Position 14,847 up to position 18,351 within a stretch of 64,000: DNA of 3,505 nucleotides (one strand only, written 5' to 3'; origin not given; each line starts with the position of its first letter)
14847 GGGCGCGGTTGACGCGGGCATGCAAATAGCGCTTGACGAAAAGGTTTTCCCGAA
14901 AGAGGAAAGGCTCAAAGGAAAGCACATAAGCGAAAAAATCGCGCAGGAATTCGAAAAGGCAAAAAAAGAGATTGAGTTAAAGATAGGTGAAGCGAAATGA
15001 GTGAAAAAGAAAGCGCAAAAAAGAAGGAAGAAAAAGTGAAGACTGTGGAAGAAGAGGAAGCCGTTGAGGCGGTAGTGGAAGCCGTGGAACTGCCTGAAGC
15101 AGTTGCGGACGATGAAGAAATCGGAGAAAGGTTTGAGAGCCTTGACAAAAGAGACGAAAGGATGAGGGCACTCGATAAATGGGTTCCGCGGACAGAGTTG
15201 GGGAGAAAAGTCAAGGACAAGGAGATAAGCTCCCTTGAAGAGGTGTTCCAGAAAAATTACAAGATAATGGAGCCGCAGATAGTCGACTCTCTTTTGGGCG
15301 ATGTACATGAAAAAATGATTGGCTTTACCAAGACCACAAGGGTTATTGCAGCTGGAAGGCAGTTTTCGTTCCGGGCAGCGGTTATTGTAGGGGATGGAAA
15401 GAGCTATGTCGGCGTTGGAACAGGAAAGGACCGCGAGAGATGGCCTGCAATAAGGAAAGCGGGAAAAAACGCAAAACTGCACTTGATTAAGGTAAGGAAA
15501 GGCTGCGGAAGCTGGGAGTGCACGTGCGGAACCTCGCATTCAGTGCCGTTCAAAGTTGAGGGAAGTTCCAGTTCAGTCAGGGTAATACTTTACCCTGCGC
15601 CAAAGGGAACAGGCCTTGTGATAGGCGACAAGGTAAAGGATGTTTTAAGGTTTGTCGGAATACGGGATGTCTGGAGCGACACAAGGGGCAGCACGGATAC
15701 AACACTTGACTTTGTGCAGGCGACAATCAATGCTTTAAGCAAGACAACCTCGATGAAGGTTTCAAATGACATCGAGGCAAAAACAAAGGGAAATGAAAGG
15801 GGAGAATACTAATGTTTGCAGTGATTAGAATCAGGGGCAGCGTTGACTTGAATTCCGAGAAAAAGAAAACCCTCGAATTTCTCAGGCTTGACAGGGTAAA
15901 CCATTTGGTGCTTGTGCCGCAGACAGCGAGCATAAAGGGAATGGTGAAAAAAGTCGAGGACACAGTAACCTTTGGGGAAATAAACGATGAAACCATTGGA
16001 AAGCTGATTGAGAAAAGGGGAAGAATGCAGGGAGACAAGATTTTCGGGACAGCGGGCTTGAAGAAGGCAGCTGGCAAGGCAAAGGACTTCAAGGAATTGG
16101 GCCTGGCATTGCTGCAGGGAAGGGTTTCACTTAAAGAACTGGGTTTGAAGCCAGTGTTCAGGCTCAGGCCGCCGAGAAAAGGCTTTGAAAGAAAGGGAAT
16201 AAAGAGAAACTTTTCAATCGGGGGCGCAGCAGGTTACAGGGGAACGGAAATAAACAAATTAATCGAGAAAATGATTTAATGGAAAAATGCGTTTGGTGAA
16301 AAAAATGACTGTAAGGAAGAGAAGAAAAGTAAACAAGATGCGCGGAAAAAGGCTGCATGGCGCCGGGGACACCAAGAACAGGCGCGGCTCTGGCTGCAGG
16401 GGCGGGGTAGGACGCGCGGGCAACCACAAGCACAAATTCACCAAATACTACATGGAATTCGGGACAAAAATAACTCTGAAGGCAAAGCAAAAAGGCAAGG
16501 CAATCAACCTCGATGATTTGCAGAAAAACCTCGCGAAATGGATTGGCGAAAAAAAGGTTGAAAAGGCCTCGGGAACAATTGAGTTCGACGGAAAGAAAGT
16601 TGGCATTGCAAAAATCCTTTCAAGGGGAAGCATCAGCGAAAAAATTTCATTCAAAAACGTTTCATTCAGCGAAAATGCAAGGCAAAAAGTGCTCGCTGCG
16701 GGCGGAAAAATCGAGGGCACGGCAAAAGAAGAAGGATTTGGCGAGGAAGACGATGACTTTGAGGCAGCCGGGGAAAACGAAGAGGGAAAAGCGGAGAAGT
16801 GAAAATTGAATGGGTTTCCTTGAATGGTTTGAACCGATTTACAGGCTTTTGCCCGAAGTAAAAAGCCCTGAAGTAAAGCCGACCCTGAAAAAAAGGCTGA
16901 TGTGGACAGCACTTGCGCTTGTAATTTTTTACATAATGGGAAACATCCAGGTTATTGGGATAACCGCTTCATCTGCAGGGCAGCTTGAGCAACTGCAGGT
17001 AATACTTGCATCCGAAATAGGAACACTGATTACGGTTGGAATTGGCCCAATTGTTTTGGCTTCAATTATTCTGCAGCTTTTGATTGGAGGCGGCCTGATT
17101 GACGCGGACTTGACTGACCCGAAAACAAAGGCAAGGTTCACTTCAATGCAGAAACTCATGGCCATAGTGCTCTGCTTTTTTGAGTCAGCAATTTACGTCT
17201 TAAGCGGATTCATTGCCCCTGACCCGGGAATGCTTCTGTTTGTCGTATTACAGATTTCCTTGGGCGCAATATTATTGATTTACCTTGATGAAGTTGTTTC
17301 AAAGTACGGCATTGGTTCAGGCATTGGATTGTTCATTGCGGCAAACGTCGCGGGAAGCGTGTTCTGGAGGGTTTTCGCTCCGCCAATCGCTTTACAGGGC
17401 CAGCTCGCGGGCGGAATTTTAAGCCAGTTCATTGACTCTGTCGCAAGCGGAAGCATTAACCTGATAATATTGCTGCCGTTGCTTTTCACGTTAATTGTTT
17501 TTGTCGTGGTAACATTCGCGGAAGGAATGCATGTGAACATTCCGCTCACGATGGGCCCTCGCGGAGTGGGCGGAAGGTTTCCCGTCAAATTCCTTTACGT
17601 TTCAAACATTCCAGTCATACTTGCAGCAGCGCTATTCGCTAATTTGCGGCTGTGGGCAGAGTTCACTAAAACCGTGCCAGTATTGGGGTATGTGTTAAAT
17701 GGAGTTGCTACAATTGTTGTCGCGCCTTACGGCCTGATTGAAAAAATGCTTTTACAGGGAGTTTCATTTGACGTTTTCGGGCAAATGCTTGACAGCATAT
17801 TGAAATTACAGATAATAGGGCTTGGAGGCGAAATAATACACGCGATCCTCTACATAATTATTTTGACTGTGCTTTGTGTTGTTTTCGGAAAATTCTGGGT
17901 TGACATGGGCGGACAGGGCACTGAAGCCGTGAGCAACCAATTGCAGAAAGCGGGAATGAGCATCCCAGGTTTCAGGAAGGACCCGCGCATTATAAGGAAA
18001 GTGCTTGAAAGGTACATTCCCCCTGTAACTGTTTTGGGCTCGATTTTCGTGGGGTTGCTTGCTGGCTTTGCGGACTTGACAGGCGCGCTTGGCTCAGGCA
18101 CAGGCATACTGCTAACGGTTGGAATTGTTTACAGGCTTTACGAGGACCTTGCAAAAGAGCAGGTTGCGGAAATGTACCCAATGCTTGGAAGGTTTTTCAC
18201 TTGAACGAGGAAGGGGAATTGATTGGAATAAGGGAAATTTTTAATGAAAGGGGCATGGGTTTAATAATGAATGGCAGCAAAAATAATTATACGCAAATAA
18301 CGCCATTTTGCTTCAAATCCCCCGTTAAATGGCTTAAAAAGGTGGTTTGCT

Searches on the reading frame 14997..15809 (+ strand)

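Call 12: search_protein_families(library=pfam, proteins=[window:14997-15809:+], max_evalue=0.001)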
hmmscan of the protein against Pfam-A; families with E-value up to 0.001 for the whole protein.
window:14997-15809:+ (271 aa): 2 families
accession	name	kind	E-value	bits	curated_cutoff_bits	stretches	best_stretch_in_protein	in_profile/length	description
PF03719.21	Ribosomal_S5_C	-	5.4e-20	71.1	21.5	1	190-254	2-65/71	Ribosomal protein S5, C-terminal domain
PF00333.26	Ribosomal_S5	-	5.3e-18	65.2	27.1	1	104-167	2-65/65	Ribosomal protein S5, N-terminal domain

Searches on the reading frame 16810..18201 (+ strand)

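Call 12: search_protein_families(library=pfam, proteins=[window:16810-18201:+], max_evalue=0.001)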
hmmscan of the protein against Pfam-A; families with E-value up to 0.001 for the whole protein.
window:16810-18201:+ (464 aa): 2 families
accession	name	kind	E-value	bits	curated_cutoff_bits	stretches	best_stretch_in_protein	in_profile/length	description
PF00344.25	SecY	-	4.2e-60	204.1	32.2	1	72-444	1-306/306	SecY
PF10559.14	Plug_translocon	-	3.9e-07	30.2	22.1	1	38-71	1-35/35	Plug domain of Sec61p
